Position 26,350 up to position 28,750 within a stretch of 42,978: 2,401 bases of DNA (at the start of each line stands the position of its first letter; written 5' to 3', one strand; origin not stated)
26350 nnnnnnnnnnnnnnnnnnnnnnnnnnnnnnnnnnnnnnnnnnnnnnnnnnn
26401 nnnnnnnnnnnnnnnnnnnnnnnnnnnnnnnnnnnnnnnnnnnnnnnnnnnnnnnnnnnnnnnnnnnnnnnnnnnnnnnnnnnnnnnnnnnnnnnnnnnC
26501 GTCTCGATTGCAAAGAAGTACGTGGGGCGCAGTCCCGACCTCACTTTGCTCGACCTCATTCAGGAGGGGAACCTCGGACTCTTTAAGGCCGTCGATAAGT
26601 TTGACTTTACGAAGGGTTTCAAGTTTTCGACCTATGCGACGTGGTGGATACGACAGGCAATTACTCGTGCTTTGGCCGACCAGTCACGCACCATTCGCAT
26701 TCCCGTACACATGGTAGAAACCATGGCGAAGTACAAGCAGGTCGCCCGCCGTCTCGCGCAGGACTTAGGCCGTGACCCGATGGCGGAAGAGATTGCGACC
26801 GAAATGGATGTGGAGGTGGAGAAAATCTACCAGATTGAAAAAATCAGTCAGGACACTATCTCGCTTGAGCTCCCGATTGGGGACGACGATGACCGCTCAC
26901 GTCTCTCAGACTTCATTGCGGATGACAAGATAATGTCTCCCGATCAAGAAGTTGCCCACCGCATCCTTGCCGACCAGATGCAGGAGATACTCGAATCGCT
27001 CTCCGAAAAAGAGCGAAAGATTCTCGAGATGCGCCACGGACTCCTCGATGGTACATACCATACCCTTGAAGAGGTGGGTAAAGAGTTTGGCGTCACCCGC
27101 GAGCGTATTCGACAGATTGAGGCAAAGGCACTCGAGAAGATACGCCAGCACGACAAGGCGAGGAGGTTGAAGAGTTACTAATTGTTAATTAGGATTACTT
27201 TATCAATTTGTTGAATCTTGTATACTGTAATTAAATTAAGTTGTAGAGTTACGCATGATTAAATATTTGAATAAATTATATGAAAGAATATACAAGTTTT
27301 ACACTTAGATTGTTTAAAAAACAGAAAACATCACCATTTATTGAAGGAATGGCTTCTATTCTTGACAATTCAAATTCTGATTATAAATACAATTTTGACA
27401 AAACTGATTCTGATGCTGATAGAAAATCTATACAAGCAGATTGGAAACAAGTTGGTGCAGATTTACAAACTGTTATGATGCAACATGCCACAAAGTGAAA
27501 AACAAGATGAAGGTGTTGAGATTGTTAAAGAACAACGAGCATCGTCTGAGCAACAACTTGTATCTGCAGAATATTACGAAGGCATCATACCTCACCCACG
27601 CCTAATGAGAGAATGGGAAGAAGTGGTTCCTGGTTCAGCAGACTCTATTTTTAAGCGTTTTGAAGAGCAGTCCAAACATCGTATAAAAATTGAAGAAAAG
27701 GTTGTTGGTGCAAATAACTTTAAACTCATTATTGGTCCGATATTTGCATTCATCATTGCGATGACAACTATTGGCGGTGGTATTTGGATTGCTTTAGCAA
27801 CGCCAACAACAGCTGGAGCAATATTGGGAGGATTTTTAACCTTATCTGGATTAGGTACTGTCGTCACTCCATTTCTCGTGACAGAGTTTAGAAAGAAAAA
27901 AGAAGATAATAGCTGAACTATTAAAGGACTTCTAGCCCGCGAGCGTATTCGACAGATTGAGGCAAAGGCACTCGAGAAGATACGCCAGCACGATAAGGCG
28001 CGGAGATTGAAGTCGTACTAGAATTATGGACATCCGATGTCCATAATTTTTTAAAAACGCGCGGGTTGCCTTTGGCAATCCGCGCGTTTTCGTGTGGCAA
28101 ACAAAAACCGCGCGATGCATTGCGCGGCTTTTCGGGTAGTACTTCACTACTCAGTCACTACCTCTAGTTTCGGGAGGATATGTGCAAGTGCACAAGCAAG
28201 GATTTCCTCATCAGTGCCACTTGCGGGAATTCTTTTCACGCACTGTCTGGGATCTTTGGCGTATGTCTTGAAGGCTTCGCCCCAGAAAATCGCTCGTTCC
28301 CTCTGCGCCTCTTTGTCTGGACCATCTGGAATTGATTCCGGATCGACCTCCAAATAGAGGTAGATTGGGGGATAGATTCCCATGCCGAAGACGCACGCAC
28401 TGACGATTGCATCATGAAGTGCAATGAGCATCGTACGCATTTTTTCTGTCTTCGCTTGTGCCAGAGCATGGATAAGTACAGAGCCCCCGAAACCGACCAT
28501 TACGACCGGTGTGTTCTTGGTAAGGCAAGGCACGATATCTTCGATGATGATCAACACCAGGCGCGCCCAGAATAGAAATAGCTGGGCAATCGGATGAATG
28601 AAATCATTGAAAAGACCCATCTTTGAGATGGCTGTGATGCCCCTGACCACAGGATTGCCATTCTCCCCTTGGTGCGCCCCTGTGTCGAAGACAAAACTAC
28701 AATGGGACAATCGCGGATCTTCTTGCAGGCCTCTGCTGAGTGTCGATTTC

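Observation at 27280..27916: Cargo of the rpoD insertion: an overlapping two-gene cassette (72-aa protein plus a DUF2335-like two-TM membrane protein)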

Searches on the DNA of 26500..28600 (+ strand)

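Call 51: search_rna_families(source=window, start=26500, end=28600, threshold=evalue, max_evalue=1)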
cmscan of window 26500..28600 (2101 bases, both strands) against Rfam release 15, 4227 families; matches with E-value up to 1: 1.
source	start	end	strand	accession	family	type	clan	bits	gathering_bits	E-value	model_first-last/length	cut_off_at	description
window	28049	28135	+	RF00512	Leu_leader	Cis-reg; leader;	-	25.9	50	0.013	1-148/148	no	Leucine operon leader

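Call 100: search_dna_similar(query=L044:1015-2002:+, collection=ecoli_genomes, mode=distant, max_rows=10)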
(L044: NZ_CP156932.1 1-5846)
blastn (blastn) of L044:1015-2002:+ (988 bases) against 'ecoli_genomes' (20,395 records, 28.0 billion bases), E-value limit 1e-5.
Records with a match: 55; places in all: 55; records where one place covers at least 80% of the query: 0.
Genomes with a match: 55 of 5426; with a place that covers at least 80% of the query: 0. Places per genome that has any: lowest 1, median 1, highest 1. On chromosomes: 55 places; on plasmids: 0.
Best place of each record, by identity: 60-80% 55.
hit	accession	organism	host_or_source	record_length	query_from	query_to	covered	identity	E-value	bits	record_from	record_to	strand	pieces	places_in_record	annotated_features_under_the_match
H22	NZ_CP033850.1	Escherichia coli strain FDAARGOS_497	Homo sapiens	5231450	656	784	13%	71.3%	3e-7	67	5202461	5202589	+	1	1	DUF2335 domain-containing protein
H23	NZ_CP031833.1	Escherichia coli strain 2452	Homo sapiens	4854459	656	784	13%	71.3%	3e-7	67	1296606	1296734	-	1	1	DUF2335 domain-containing protein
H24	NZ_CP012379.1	Escherichia coli strain PAR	cockatoo feces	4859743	656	784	13%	71.3%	3e-7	67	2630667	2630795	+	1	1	DUF2335 domain-containing protein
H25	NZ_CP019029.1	Escherichia coli strain Ecol_881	Homo sapiens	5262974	656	784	13%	71.3%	3e-7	67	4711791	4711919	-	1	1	DUF2335 domain-containing protein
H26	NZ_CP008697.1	Escherichia coli strain ST648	Homo sapiens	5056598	656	784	13%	71.3%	3e-7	67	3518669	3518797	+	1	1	DUF2335 domain-containing protein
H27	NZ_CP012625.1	Escherichia coli strain SF-468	Homo sapiens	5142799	656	784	13%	71.3%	3e-7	67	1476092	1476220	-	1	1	DUF2335 domain-containing protein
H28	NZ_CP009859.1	Escherichia coli strain ECONIH1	rectal swab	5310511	656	784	13%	71.3%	3e-7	67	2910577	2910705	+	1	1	DUF2335 domain-containing protein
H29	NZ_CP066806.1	Escherichia coli strain TCM3e1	Homo sapiens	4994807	656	784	13%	71.3%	3e-7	67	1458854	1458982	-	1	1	DUF2335 domain-containing protein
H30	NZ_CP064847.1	Escherichia coli strain 20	wastewater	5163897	656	784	13%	71.3%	3e-7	67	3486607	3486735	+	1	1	DUF2335 domain-containing protein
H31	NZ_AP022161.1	Escherichia coli strain WP5-S18-ESBL-08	-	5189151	656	784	13%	71.3%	3e-7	67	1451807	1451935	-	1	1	DUF2335 domain-containing protein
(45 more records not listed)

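Call 101: get_annotated_region(hit=H26, flank=6000)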
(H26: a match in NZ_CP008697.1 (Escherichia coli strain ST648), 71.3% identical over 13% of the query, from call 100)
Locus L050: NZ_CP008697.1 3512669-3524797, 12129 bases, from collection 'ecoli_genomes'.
description: Escherichia coli strain ST648 isolate Pleural Effusion of Patients with Empyema Thoracis chromosome, complete genome
organism: Escherichia coli strain ST648 (NCBI taxid 562)
replicon: chromosome; assembly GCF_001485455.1
host: Homo sapiens; source: Pleural Effusion; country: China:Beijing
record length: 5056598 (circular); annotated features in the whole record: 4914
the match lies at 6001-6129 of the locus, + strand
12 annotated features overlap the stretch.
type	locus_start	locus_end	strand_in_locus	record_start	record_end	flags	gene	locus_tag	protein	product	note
CDS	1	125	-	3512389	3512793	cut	-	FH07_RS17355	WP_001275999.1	putative holin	-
CDS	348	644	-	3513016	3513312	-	-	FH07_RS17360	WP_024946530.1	hypothetical protein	-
CDS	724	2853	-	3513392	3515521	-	-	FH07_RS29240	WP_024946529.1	glycosyl hydrolase family 28-related protein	-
CDS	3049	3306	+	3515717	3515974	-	-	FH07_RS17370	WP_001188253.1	hypothetical protein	-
CDS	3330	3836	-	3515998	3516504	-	-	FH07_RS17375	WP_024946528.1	type II toxin-antitoxin system YafO family toxin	-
CDS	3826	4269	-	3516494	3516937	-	-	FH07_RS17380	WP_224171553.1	hypothetical protein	-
CDS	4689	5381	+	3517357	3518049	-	-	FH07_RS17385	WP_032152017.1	BRO-N domain-containing protein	-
CDS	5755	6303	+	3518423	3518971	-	-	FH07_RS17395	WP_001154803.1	DUF2335 domain-containing protein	-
CDS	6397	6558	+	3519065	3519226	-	-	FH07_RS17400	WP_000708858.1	hypothetical protein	-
CDS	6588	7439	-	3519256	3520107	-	-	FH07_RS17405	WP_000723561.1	hypothetical protein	-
CDS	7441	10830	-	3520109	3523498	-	-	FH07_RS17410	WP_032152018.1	DUF919 family protein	-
CDS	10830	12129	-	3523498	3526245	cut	-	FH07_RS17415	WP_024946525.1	hypothetical protein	-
